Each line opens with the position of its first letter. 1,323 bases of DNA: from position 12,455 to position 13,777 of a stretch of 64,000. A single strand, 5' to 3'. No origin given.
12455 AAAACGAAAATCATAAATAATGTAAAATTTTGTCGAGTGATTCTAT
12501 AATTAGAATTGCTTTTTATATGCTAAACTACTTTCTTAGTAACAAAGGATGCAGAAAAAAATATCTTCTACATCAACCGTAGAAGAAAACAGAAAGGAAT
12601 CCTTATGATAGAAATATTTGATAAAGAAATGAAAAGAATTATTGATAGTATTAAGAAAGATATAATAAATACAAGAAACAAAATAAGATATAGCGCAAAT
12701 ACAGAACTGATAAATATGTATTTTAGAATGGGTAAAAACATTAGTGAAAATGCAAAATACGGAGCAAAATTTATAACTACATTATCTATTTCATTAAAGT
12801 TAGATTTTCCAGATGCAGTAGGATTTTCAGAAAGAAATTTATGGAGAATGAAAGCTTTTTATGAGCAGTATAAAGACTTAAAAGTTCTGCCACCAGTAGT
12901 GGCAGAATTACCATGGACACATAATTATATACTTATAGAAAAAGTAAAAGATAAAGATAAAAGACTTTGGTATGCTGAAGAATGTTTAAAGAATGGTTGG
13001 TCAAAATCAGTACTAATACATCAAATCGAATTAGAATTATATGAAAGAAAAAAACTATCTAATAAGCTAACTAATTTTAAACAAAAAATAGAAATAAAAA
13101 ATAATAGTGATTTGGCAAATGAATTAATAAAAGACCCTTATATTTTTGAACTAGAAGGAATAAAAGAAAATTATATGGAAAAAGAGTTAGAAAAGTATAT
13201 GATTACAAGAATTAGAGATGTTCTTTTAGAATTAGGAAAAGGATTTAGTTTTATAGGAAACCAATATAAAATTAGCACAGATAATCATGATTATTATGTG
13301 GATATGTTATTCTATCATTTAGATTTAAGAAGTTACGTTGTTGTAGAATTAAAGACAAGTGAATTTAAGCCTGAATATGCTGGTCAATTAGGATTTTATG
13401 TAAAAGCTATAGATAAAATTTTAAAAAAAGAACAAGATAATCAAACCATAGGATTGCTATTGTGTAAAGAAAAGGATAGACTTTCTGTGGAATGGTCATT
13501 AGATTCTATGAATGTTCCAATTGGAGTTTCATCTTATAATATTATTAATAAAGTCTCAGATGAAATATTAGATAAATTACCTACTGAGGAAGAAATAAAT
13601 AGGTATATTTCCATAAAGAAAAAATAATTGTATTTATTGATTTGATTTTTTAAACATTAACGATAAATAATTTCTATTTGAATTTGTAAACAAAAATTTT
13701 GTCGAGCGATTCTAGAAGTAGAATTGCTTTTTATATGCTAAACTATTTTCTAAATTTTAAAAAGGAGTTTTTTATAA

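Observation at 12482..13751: Duplicated 55-bp palindromic upstream element in front of both the YhcG-like nuclease gene and the ORF6N gene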

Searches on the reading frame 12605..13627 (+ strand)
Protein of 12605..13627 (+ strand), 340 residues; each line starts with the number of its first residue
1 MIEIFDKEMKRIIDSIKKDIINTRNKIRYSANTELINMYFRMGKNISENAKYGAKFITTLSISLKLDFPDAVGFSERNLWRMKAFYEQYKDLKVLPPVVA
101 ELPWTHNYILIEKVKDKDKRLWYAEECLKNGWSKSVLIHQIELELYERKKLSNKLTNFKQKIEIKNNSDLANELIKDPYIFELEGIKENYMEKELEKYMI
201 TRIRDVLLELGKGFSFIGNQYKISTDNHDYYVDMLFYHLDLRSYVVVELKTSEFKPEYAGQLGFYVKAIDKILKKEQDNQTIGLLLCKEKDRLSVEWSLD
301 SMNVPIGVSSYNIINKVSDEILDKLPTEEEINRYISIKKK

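Call 8: search_protein_families(library=pfam, proteins=[window:12605-13627:+])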
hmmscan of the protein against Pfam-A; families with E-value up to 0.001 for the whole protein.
window:12605-13627:+ (340 aa): 2 families
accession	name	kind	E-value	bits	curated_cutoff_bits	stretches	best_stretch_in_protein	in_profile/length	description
PF06250.17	YhcG_C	-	9.8e-58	194.9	32.5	1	173-325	2-156/157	YhcG PDDEXK nuclease domain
PF17761.7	DUF1016_N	-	1.3e-41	142.3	32.8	1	16-148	2-137/137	DUF1016 N-terminal domain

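Call 12: find_encoding_contigs(protein=window:12605-13627:+, flank=6000, max_places=10)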
Protein window:12605-13627:+ (340 aa): 10 contigs read that carry it; 3 places shown.
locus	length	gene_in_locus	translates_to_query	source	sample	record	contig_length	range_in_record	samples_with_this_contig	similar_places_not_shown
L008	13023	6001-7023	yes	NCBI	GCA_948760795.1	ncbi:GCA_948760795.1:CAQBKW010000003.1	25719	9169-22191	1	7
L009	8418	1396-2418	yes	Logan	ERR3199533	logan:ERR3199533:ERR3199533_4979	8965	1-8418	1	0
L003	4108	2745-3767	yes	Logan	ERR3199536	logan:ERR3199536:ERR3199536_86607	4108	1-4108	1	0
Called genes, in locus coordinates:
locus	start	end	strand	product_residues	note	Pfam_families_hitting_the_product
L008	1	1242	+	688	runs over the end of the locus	PF02687:FtsX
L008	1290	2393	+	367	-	PF04892:VanZ-LLP1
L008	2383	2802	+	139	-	PF17225:DUF5301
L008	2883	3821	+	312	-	PF01553:Acyltransferase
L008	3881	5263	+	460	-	PF00512:HisKA, PF02518:HATPase_c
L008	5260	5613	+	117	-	PF00072:Response_reg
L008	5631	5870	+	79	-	PF07866:DUF1653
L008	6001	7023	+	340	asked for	PF17761:DUF1016_N, PF06250:YhcG_C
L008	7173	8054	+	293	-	PF10543:ORF6N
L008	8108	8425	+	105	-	-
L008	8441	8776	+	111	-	PF00581:Rhodanese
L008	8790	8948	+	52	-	-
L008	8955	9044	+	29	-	-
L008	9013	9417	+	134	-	-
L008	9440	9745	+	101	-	PF12675:DUF3795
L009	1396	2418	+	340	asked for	PF17761:DUF1016_N, PF06250:YhcG_C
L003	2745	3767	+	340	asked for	PF17761:DUF1016_N, PF06250:YhcG_C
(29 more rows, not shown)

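Call 13: find_homologous_proteins(query=window:12605-13627:+, max_evalue=1e-30)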
Query window:12605-13627:+ (340 aa): 7677 proteins with E <= 1e-30 among 8000 candidates; the best 120 are listed.
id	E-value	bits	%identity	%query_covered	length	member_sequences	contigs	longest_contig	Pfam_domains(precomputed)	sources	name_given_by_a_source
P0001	6.6e-213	724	96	100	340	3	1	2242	PF17761.8,PF06250.18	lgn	-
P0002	6.6e-180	615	79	99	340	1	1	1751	PF17761.8,PF06250.18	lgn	-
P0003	3.7e-179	613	81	94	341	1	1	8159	PF17761.8,PF06250.18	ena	-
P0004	9.5e-179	612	78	99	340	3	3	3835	PF17761.8,PF06250.18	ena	-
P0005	1.4e-178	611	79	99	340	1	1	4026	PF17761.8,PF06250.18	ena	-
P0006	4.5e-177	606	79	99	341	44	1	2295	PF17761.8,PF06250.18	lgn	-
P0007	3.2e-176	603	79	97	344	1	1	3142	PF17761.8,PF06250.18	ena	-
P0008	9.5e-175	598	80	97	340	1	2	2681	PF17761.8,PF06250.18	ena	-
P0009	5.6e-174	596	79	96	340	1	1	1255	PF17761.8,PF06250.18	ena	-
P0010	2.3e-173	594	78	97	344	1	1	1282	PF17761.8,PF06250.18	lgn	-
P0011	1.1e-172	592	78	97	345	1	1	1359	PF17761.8,PF06250.18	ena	-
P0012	3.7e-171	587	78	99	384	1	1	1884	PF17761.8,PF06250.18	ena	-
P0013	9.6e-171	585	76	98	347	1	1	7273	PF17761.8,PF06250.18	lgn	-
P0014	2.4e-170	584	78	96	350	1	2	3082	PF17761.8,PF06250.18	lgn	-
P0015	4.2e-170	583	75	100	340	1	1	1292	PF17761.8,PF06250.18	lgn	-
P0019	5.1e-167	573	77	96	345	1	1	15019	PF17761.8,PF06250.18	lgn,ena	-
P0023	2.7e-165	567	76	99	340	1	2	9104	PF17761.8,PF06250.18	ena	-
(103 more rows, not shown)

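Call 15: find_encoding_contigs(protein=P0003, flank=5000, max_places=3)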
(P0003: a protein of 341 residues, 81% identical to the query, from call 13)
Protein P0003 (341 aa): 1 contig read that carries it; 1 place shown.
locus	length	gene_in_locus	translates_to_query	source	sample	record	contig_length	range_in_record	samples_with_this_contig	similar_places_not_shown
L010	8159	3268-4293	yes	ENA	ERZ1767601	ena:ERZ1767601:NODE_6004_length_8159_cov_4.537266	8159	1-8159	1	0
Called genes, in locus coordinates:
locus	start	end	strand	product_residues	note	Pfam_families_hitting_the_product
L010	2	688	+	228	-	?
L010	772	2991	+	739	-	PF17854:FtsK_alpha, PF01580:FtsK_SpoIIIE, PF09397:FtsK_gamma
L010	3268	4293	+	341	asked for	PF17761:DUF1016_N, PF06250:YhcG_C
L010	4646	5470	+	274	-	PF07454:SpoIIP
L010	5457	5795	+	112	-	-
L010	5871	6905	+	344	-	PF00226:DnaJ, PF01468:GA (weak)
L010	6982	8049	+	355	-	PF00226:DnaJ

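Call 16: find_encoding_contigs(protein=P0019, flank=5000, max_places=3)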
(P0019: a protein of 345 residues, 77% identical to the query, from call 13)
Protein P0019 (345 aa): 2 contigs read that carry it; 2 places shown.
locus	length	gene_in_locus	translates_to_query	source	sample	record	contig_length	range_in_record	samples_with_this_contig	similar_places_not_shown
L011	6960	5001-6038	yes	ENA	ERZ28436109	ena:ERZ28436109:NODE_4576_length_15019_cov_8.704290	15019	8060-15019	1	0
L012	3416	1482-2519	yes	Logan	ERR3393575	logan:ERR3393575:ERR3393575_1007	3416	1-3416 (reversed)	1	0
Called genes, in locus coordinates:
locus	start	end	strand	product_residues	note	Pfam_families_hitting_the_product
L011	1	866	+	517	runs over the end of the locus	-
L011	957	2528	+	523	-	-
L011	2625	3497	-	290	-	PF00126:HTH_1, PF03466:LysR_substrate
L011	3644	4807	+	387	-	PF00596:Aldolase_II (weak)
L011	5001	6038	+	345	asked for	PF17761:DUF1016_N, PF06250:YhcG_C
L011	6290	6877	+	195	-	-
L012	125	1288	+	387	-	PF00596:Aldolase_II (weak)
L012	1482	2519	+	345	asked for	PF17761:DUF1016_N, PF06250:YhcG_C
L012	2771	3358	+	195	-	-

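Call 17: find_encoding_contigs(protein=P0023, flank=5000, max_places=3)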
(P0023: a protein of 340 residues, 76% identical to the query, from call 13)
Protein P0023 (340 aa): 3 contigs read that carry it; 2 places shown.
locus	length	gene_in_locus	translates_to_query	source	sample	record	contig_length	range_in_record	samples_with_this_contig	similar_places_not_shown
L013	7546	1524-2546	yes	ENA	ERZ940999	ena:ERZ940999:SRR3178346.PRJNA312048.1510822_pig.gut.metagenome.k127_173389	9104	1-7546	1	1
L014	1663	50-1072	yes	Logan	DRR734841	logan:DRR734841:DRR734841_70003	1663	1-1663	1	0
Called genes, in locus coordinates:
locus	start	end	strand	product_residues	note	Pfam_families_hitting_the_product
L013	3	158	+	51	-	?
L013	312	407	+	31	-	-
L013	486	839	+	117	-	PF10543:ORF6N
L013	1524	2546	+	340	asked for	PF17761:DUF1016_N, PF06250:YhcG_C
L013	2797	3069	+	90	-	PF00583:Acetyltransf_1, PF13420:Acetyltransf_4 (weak), PF13508:Acetyltransf_7, PF08445:FR47 (weak), PF13673:Acetyltransf_10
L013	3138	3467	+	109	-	PF04542:Sigma70_r2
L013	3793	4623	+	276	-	PF02498:Bro-N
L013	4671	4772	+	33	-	-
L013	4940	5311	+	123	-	PF08241:Methyltransf_11, PF08242:Methyltransf_12 (weak), PF13489:Methyltransf_23 (weak), PF13649:Methyltransf_25, PF13847:Methyltransf_31 (weak)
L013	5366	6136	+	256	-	PF04542:Sigma70_r2, PF04539:Sigma70_r3 (weak), PF08281:Sigma70_r4_2 (faint), PF16509:KORA (weak), PF04545:Sigma70_r4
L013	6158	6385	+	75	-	PF05239:PRC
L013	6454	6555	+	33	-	-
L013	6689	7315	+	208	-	PF01351:RNase_HII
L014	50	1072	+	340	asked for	PF17761:DUF1016_N, PF06250:YhcG_C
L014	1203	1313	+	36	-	-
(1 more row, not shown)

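Call 23: find_related_loci(query=A1, collection=genome_contigs, flank=4000)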
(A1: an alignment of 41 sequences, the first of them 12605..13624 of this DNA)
Query A1 (340 aa) in genome_contigs; peptide patterns used: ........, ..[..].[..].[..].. (x = any residue, [..] = any of these).
600 stretches matched a pattern (row limit reached: there are more); 586 encode a relative of the query (tblastn E <= 1e-3); the best 80 are kept; 80 distinct loci.
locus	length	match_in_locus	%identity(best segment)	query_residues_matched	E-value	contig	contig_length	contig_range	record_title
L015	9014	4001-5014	81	1-337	0e+0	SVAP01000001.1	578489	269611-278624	MAG: Bacillota bacterium isolate SIG205 NODE_19_length_578489_cov_16.181271, whole genome shotgun sequence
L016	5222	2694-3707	77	2-339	0e+0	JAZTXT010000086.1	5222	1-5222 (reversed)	MAG: Bacilli bacterium isolate T1900045328_YK20190017.MAGScoT_cleanbin_000091 SGB_6491_k141_1156749, whole genome shotgu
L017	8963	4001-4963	80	18-338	4e-178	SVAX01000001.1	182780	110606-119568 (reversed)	MAG: Bacillota bacterium isolate SIG213 NODE_1308_length_182780_cov_8.694311, whole genome shotgun sequence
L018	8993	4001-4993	69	7-337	3e-162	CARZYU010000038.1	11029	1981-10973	MAG TPA_asm: uncultured Bacilli bacterium isolate MGBC142690 genome assembly, contig: MGBC142690.38, whole genome shotgu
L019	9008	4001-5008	65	4-340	4e-151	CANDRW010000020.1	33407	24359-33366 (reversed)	MAG TPA_asm: uncultured Clostridium sp. isolate SRR15214597_bin.43_metawrap_v1.3_MAG genome assembly, contig: NODE.891_l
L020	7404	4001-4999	65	4-337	1e-150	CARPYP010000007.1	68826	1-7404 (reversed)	MAG TPA_asm: uncultured Clostridia bacterium isolate MGBC114284 genome assembly, contig: MGBC114284.7, whole genome shot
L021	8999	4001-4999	65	4-337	9e-151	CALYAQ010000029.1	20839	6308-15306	MAG: uncultured Clostridia bacterium isolate E08__bin1 genome assembly, contig: E08__k127_3008315, whole genome shotgun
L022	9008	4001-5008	65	1-337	5e-150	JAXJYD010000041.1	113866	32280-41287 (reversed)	MAG: Clostridia bacterium isolate DOME_MAG_7553 7553_C0502_k141_262045, whole genome shotgun sequence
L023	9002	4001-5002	64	6-340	7e-146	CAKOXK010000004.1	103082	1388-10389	MAG: uncultured Clostridia bacterium isolate REFINED_METABAT215_TOP10_CONTIGS_1500_ASSEMBLY_K77_MERGED__Hadza_MoBio_hadz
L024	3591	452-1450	64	4-337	1e-149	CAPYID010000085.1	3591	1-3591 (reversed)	MAG TPA_asm: uncultured Clostridia bacterium isolate MGBC105370 genome assembly, contig: MGBC105370.85, whole genome sho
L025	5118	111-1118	64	4-340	9e-145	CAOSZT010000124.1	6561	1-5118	MAG TPA_asm: uncultured Clostridia bacterium isolate MGBC107341 genome assembly, contig: MGBC107341.124, whole genome sh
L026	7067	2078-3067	63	4-334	3e-143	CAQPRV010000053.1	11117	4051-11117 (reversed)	MAG TPA_asm: uncultured Clostridia bacterium isolate MGBC161478 genome assembly, contig: MGBC161478.53, whole genome sho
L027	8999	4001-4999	63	4-337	1e-142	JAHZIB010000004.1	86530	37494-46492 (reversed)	MAG: Clostridiales bacterium isolate HRGM_Genome_3375 HRGM_Genome_3375_4, whole genome shotgun sequence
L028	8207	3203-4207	62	4-339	3e-141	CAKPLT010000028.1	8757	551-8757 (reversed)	MAG: uncultured Clostridia bacterium isolate REFINED_METABAT215_TOP10_CONTIGS_1500_ASSEMBLY_K77_MERGED__Hadza_PheChl_Fib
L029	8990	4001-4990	62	6-336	5e-141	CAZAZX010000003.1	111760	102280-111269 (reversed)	MAG TPA_asm: uncultured Lachnospiraceae bacterium isolate binchicken_co353_143 genome assembly, contig: NODE_145_length_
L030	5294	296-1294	63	4-337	1e-140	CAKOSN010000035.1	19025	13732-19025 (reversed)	MAG: uncultured Bacilli bacterium isolate REFINED_METABAT215_TOP10_CONTIGS_1500_ASSEMBLY_K77_MERGED__Hadza_PheChl_Fiber-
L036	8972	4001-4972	62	6-337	2e-134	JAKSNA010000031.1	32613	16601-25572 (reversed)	MAG: Bacteroidales bacterium isolate Horse_feces139 MAG139_31, whole genome shotgun sequence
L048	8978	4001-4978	60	3-336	6e-131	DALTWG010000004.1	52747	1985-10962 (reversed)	MAG TPA_asm: Methanocorpusculum sp. isolate HAC004.1 NODE_177_length_52747_cov_10.5095, whole genome shotgun sequence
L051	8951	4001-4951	60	6-330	8e-128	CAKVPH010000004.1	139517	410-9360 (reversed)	MAG: uncultured Clostridia bacterium isolate REFINED_METABAT215_TOP10_CONTIGS_1500_ASSEMBLY_K77_MERGED__Hadza_MoBio_hadz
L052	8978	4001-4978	59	2-335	7e-128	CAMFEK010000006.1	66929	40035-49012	MAG: uncultured Clostridia bacterium isolate SRR11489786_bin.20_metaWRAP_v1.3_MAG genome assembly, contig: ERZ11466831.1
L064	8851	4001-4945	60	13-335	4e-124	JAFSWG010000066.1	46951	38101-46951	MAG: Acholeplasmatales bacterium isolate RGIG3531 Goat_Rumen.Co__c2714703, whole genome shotgun sequence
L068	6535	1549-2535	57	4-335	5e-123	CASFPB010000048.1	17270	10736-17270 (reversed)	uncultured bacterium isolate SI.A4.metabat-bins.190 genome assembly, contig: SI.A4.metabat-bins.190.fa_k141_479804, whol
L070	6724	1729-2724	56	4-338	2e-122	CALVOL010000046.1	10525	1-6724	MAG: uncultured Bacilli bacterium isolate BRZ_IE__bin60 genome assembly, contig: BRZ_IE__NODE_10078_length_10525_cov_22.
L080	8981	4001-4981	56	8-337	3e-117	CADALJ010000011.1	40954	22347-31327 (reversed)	MAG: uncultured Erysipelotrichaceae bacterium isolate RUG13398 genome assembly, contig: RUG13398_asm_11, whole genome sh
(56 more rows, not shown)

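Call 53: search_protein_families(library=padloc, proteins=[window:12605-13627:+], max_evalue=0.01)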
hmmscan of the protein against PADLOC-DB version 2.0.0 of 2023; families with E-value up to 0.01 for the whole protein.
window:12605-13627:+ (340 aa): 28 families (the best 25 are shown)
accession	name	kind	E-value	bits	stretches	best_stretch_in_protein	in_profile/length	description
PDLC04795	PDC-S02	-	1.5e-121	403.9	1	4-336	19-351/357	-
PDLC04831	PDC-S02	-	6.5e-118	392.2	1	6-336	8-338/346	-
PDLC04810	PDC-S02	-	1.3e-114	381.2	1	5-335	7-350/355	-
PDLC04807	PDC-S02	-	2.6e-88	294.6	1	7-329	11-339/351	-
PDLC04803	PDC-S02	-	3.7e-88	293.7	1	72-333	8-262/269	-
PDLC04822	PDC-S02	-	9e-70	233.6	1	9-296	10-293/294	-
PDLC04826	PDC-S02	-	1.5e-64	215.7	1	6-215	8-217/222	-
PDLC04813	PDC-S02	-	1e-63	212.4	1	169-336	2-169/175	-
PDLC04827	PDC-S02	-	3.3e-52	175.4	1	6-227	7-231/234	-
PDLC04820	PDC-S02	-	7.6e-47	158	1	10-304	27-295/332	-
PDLC04811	PDC-S02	-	5.7e-41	138.2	1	10-163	13-167/172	-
PDLC04804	PDC-S02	-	7.5e-36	121.7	1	6-187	8-190/203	-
PDLC04798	PDC-S02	-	1.6e-35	121.2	1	177-331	53-209/222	-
PDLC04800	PDC-S02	-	4.5e-32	109.1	1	6-120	8-125/129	-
PDLC01464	PD_DExK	-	1e-31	107.9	2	111-248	8-126/126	"CAS-I,CAS-II,CAS-III,CAS-IV,CAS-V,CAS-VI; associated"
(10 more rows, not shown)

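Call 54: search_solved_structures(query=window:12605-13627:+, max_evalue=1)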
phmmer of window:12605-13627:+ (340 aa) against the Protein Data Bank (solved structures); distinct sequences matched with E-value up to 1: 0.
